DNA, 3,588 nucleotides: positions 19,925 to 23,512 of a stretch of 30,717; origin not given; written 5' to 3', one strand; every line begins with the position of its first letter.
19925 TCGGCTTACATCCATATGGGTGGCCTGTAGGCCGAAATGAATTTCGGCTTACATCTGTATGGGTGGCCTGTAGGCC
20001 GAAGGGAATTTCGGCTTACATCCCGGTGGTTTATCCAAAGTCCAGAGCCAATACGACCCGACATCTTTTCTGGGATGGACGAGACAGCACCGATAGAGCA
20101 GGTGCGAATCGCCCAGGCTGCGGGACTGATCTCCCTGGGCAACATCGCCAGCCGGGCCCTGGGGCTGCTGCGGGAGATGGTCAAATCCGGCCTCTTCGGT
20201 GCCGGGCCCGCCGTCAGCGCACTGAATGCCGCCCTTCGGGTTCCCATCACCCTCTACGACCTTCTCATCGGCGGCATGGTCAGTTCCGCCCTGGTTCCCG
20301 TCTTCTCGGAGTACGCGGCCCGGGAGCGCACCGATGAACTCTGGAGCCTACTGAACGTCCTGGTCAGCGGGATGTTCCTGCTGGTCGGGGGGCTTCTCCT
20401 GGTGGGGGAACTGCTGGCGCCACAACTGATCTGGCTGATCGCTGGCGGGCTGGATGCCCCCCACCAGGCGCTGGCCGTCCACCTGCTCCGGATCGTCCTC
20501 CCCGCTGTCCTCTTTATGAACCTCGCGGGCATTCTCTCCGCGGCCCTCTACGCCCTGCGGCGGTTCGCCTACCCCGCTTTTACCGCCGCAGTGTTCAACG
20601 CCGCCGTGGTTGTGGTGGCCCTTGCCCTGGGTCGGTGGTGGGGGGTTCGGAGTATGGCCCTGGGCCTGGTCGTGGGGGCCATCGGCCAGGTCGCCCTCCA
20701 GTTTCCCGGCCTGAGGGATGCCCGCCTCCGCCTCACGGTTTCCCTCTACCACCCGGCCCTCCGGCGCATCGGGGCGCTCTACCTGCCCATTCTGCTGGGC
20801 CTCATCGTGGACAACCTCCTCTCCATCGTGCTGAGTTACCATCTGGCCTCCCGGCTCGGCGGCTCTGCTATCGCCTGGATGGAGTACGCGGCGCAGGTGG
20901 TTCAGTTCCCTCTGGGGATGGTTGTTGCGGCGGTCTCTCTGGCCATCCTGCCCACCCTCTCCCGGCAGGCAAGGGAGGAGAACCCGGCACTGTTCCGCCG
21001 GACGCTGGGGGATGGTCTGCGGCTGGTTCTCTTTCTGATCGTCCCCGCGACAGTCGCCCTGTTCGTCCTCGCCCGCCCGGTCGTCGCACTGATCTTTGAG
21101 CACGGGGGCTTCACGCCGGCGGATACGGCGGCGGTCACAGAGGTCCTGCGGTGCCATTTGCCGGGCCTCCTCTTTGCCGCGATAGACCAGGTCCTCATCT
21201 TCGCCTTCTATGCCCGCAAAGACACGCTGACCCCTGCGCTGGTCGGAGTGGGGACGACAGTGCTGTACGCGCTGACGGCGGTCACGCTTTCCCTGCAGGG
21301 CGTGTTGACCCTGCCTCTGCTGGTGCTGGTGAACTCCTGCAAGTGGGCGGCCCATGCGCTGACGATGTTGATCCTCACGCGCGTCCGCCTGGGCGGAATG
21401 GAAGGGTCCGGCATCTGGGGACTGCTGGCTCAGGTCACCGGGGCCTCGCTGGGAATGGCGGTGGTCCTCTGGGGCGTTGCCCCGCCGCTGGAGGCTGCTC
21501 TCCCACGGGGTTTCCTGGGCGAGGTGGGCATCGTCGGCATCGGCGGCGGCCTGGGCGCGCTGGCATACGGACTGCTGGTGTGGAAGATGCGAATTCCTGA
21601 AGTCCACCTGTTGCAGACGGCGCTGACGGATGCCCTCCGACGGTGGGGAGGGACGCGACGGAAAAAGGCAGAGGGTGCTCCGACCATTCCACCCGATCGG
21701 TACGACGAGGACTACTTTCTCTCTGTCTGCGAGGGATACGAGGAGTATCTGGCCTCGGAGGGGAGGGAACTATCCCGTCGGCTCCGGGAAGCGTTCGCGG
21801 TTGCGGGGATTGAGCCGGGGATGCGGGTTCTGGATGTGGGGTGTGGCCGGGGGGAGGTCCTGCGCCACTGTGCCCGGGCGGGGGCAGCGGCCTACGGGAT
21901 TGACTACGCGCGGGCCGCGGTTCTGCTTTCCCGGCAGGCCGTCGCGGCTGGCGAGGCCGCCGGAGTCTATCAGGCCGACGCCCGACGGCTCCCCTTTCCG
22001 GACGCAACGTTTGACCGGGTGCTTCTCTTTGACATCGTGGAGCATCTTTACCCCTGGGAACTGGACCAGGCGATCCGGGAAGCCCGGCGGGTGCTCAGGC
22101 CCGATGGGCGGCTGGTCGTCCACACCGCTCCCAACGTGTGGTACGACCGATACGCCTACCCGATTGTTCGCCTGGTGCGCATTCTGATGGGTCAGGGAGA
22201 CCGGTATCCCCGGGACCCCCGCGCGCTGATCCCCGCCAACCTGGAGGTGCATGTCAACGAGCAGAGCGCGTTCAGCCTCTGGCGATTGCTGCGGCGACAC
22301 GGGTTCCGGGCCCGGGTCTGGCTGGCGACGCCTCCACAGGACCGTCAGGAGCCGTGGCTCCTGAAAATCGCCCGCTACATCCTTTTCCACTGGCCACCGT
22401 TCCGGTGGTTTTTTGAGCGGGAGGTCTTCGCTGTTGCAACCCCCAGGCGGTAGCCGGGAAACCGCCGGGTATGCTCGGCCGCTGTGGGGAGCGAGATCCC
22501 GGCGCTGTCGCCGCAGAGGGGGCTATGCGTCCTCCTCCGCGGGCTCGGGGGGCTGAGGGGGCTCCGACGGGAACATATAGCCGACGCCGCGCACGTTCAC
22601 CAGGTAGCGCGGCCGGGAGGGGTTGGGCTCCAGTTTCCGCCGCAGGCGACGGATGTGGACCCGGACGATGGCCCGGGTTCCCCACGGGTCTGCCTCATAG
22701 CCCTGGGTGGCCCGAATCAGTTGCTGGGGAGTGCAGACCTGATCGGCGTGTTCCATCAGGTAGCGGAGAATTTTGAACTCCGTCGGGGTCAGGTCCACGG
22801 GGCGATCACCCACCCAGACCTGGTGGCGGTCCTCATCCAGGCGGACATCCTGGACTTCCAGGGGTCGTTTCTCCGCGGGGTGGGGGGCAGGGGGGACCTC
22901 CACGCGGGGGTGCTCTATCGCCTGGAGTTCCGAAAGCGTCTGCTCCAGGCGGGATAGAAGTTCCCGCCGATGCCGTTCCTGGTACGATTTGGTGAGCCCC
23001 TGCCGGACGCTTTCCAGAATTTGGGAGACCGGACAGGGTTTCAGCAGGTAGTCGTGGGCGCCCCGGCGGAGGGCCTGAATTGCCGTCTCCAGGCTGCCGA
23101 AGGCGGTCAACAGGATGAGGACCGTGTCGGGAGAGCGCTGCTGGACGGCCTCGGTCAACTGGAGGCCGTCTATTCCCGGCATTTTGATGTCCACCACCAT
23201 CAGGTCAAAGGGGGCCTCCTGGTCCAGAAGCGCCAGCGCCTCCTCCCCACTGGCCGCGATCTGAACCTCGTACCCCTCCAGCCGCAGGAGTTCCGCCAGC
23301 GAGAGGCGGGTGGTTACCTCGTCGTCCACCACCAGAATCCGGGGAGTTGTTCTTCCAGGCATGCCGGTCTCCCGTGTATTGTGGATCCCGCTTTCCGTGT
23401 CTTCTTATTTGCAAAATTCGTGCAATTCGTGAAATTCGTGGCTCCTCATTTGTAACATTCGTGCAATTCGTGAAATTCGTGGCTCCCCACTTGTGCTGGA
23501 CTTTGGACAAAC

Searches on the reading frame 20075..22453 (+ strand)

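Call 55: search_protein_families(library=pfam, proteins=[window:20075-22453:+], max_evalue=0.00001)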
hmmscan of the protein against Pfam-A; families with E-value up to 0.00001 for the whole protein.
window:20075-22453:+ (792 aa): 10 families
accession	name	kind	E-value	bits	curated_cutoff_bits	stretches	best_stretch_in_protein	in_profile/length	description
PF03023.19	MurJ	-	2.3e-75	254.4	27.4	1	39-468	3-432/451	Lipid II flippase MurJ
PF08241.18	Methyltransf_11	-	7.2e-22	78.3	21.2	1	586-682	1-95/95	Methyltransferase domain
PF13649.12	Methyltransf_25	-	1.1e-19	71.4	27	1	585-678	1-97/97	Methyltransferase domain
PF13489.12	Methyltransf_23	-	9.9e-17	61.6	27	1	564-745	7-160/164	Methyltransferase domain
PF13847.12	Methyltransf_31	-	6.2e-13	49.1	27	1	580-684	2-111/145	Methyltransferase domain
PF08242.18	Methyltransf_12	-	2.9e-12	47.6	30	1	586-680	1-98/98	Methyltransferase domain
PF02353.26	CMAS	-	7.8e-12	45.5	27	1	568-685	49-167/273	Mycolic acid cyclopropane synthetase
PF13440.11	Polysacc_synt_3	-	1.2e-07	31.7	23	1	118-341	68-284/293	Polysaccharide biosynthesis protein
PF01554.23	MatE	-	6.6e-07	29.6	24.9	0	238-400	1-157/161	MatE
PF07021.18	MetW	-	1.3e-06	28.6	21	1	579-673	11-105/193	Methionine biosynthesis protein MetW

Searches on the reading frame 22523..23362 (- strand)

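Call 55: search_protein_families(library=pfam, proteins=[window:22523-23362:-], max_evalue=0.00001)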
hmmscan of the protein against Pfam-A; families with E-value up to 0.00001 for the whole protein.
window:22523-23362:- (279 aa): 2 families
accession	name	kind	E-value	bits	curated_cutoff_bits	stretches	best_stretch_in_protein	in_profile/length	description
PF00072.30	Response_reg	-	9.7e-30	103.4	30.2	1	9-119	1-110/111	Response regulator receiver domain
PF00486.34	Trans_reg_C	-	7.6e-24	84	26.2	1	187-264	2-77/77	Transcriptional regulatory protein, C terminal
